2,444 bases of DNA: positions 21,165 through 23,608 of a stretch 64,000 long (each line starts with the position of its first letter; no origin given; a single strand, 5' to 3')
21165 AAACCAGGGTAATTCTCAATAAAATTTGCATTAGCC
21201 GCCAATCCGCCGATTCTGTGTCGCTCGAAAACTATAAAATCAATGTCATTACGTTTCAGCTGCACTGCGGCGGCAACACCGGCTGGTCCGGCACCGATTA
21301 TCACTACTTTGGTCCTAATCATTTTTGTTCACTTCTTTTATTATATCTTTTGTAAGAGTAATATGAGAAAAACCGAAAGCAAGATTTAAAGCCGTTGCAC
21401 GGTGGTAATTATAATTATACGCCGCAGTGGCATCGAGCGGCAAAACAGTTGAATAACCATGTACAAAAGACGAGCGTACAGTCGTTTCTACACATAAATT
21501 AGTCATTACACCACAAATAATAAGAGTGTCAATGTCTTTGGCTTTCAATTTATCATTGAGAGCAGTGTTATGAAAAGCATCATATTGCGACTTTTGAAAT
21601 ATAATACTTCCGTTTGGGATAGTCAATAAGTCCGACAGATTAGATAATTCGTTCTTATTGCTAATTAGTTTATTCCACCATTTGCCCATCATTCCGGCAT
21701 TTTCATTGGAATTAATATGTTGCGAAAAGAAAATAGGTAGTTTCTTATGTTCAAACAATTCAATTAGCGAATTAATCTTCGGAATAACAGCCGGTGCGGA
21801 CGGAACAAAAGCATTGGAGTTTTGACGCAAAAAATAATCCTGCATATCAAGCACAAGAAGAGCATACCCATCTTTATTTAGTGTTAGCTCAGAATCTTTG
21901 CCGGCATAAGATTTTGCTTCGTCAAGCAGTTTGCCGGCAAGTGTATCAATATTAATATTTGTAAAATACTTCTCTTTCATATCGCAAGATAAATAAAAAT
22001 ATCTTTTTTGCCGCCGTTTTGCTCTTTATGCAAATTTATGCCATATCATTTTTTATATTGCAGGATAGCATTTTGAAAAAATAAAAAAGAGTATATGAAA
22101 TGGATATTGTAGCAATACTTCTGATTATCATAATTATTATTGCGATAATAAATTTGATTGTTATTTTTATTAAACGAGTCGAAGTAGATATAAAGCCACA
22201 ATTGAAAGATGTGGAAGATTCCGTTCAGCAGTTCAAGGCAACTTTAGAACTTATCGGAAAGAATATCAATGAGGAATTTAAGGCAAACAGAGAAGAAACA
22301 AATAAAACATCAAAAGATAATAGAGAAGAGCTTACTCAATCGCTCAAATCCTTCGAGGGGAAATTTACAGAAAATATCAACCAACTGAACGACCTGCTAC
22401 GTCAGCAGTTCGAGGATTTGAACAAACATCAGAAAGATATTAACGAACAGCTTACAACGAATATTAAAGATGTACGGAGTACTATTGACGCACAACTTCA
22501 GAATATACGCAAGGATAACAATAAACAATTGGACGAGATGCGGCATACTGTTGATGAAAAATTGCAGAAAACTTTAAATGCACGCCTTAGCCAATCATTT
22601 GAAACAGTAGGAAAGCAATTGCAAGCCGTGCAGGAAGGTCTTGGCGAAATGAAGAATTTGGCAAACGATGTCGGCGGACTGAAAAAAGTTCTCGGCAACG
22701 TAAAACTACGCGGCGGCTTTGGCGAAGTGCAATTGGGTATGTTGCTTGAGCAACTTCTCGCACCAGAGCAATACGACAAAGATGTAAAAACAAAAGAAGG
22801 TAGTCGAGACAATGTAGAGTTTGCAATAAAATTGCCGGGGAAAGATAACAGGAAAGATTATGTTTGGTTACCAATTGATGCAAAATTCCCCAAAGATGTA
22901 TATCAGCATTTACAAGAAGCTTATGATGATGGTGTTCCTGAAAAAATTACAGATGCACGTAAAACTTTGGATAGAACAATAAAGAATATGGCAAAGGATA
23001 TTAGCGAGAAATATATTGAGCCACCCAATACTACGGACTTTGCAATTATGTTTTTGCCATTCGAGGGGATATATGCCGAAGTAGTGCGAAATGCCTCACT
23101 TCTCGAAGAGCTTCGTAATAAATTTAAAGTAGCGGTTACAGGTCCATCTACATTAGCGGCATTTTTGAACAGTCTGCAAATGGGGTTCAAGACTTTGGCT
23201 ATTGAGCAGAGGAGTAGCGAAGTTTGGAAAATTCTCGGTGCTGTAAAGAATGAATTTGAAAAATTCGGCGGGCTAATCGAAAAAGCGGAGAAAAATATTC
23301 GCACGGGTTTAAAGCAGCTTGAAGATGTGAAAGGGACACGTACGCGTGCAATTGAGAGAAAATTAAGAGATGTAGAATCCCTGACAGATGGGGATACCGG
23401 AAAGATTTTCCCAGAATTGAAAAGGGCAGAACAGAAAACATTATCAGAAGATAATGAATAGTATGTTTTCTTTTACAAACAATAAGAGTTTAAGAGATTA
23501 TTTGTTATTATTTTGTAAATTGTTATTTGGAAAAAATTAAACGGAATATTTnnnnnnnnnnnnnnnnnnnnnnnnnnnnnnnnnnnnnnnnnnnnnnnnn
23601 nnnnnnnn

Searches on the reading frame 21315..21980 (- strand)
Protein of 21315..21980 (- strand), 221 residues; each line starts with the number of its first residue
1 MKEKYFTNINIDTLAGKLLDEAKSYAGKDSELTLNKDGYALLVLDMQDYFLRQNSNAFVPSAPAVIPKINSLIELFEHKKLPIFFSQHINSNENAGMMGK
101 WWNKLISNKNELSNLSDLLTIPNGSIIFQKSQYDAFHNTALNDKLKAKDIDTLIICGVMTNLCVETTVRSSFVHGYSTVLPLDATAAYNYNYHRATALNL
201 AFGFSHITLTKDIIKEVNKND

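Call 19: search_protein_families(library=pfam, proteins=[window:21315-21980:-], max_evalue=0.0001)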
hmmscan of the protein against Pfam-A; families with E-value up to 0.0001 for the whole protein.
window:21315-21980:- (221 aa): 1 family
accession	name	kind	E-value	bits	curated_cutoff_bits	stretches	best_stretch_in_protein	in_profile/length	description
PF00857.26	Isochorismatase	-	8.6e-34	117.6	27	1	40-210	2-173/175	Isochorismatase domain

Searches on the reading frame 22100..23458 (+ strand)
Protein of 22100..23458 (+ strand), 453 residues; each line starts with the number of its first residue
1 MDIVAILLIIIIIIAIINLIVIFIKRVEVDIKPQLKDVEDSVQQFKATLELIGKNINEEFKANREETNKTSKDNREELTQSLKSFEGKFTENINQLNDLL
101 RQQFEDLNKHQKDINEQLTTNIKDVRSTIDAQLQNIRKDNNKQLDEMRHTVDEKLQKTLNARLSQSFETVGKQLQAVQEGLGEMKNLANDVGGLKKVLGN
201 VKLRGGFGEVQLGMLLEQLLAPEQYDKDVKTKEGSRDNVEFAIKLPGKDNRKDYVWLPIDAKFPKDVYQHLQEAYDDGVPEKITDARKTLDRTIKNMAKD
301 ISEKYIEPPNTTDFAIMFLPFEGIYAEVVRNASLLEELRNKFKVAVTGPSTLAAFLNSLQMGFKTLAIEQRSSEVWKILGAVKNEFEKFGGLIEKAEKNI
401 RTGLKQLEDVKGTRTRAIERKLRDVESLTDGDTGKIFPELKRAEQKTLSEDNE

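Call 3: search_protein_families(library=pfam, proteins=[window:22100-23458:+], max_evalue=0.01)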
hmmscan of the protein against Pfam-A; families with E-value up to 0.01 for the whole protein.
window:22100-23458:+ (453 aa): 5 families
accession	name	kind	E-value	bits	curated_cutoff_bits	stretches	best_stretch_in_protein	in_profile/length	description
PF02646.22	RmuC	-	1e-72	245.2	26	1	142-429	1-285/291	RmuC family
PF04513.17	Baculo_PEP_C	-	2.4e-07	31.4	38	1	113-201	17-104/140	Baculovirus polyhedron envelope protein, PEP, C terminus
PF01442.23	Apolipoprotein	-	1.3e-06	28.7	90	1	34-180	12-162/190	Apolipoprotein A1/A4/E domain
PF19745.5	FUT8_N_cat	-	4.9e-06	26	27.6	1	7-174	9-172/499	Alpha-(1,6)-fucosyltransferase N- and catalytic domains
PF09074.15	Mer2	-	0.0031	17.8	27.7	1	72-179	43-148/193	Mer2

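Call 16: find_related_loci(query=window:22100-23458:+, collection=genome_contigs, flank=8000)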
Query window:22100-23458:+ (453 aa) in genome_contigs; peptide patterns used: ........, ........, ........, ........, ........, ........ (x = any residue, [..] = any of these).
196 stretches matched a pattern; 74 encode a relative of the query (tblastn E <= 1e-3); 74 distinct loci.
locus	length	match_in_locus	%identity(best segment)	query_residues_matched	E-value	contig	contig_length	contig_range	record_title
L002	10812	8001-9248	66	25-440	0e+0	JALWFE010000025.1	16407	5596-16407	MAG: Flavobacteriales bacterium isolate T11_metabat2_scaf2bin.029 T11_NODE_1328_length_16407_cov_4.594779, whole genome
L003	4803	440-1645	66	40-441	1e-179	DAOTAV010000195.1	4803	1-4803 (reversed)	MAG TPA_asm: Salinivirgaceae bacterium isolate AMR_MDS_2024 NODE_14688_length_4803_cov_3.760952, whole genome shotgun se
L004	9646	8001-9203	64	38-438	6e-170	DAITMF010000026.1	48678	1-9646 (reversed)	MAG TPA_asm: Flavobacteriales bacterium isolate CTOTU7335 NODE_701_length_48678_cov_6.268145, whole genome shotgun seque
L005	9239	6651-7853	57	3-443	2e-157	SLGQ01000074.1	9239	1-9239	MAG: Candidatus Sumerlaeota bacterium isolate CSSed165cm_107 CSSed16-5cm-30287, whole genome shotgun sequence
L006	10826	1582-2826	56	22-445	1e-147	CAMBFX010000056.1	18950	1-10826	MAG: Chryseobacterium gleum isolate TH-08apr19-135 genome assembly, contig: TH-08apr19-C7604, whole genome shotgun seque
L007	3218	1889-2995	58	55-439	4e-147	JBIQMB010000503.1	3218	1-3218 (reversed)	MAG: Chitinophagaceae bacterium isolate mag.52g NODE_13184_length_3218, whole genome shotgun sequence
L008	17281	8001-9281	52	2-428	2e-135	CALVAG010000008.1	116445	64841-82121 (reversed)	MAG: uncultured Bacteroidales bacterium isolate BRZ_KN__bin87 genome assembly, contig: BRZ_KN__NODE_154_length_116445_co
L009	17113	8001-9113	54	44-432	1e-134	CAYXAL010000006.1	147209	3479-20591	MAG TPA_asm: uncultured Ginsengibacter sp. isolate SRP263991_co5_4 genome assembly, contig: NODE_223_length_147209_cov_1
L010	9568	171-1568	48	49-440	2e-134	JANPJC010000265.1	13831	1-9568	MAG: Chitinophagales bacterium isolate VAR_61_metabat_465 VAR_61_k141_2544139, whole genome shotgun sequence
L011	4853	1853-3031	52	20-430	6e-133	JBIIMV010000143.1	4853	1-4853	MAG: Bacteroidia bacterium isolate ME2002-08-01_3300044695_group1_bin124 Rohwer_bin444_scaffold_24435_c1, whole genome s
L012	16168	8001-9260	52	5-443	4e-138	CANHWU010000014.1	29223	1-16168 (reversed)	MAG: Flavobacteriales bacterium isolate RE-4nov15-171 genome assembly, contig: RE-4nov15-C1795, whole genome shotgun seq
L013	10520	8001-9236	52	34-426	3e-127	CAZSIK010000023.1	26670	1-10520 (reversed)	MAG TPA_asm: uncultured Prolixibacteraceae bacterium isolate SRP192927_co6_805 genome assembly, contig: NODE_3547_length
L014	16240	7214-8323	55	58-440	2e-132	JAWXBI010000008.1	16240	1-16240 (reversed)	MAG: Saprospiraceae bacterium isolate MP6IB1.118 k99_28070, whole genome shotgun sequence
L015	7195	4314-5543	49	49-435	6e-120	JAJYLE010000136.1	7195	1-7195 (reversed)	MAG: Nitrospirae bacterium isolate DBS2-1.bin64 NODE_20874_length_7195_cov_1.274618, whole genome shotgun sequence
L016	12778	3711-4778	53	75-428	1e-119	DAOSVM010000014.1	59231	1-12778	MAG TPA_asm: Ignavibacteriales bacterium isolate AMR_MDS_2163 NODE_361_length_59231_cov_6.893082, whole genome shotgun s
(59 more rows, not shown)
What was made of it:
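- Tried and rejected: I scanned species-representative genomes with RmuC and got 74 loci, the best at 66% identity (call 16).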

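Call 50: search_protein_families(library=padloc, proteins=[window:22100-23458:+], max_evalue=0.001)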
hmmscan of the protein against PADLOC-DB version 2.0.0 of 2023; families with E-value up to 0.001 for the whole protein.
window:22100-23458:+ (453 aa): 8 families
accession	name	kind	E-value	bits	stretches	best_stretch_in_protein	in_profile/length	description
PDLC00638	ZorA2|ZorA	-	1.9e-06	25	1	24-185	335-496/545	MotA/ExbB/TolQ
PDLC00648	ZorA3|ZorA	-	9.5e-06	22.6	1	37-182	312-460/692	MotA/ExbB/TolQ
PDLC00647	ZorA3|ZorA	-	9.7e-06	22.3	1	40-181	321-540/780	MotA/ExbB/TolQ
PDLC00650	ZorA3|ZorA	-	1.3e-05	21.9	1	32-180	494-641/1063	MotA/ExbB/TolQ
PDLC00640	ZorA2|ZorA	-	1.6e-05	21.8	1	37-180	393-539/590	MotA/ExbB/TolQ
PDLC00637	ZorA2|ZorA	-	7.1e-05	19.8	0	108-178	322-395/420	MotA/ExbB/TolQ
PDLC03841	LeoBC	-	0.0004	17.6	0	44-194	274-441/601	-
PDLC00599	ZorA1|ZorA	-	0.001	15.9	0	18-171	308-460/631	MotA/ExbB/TolQ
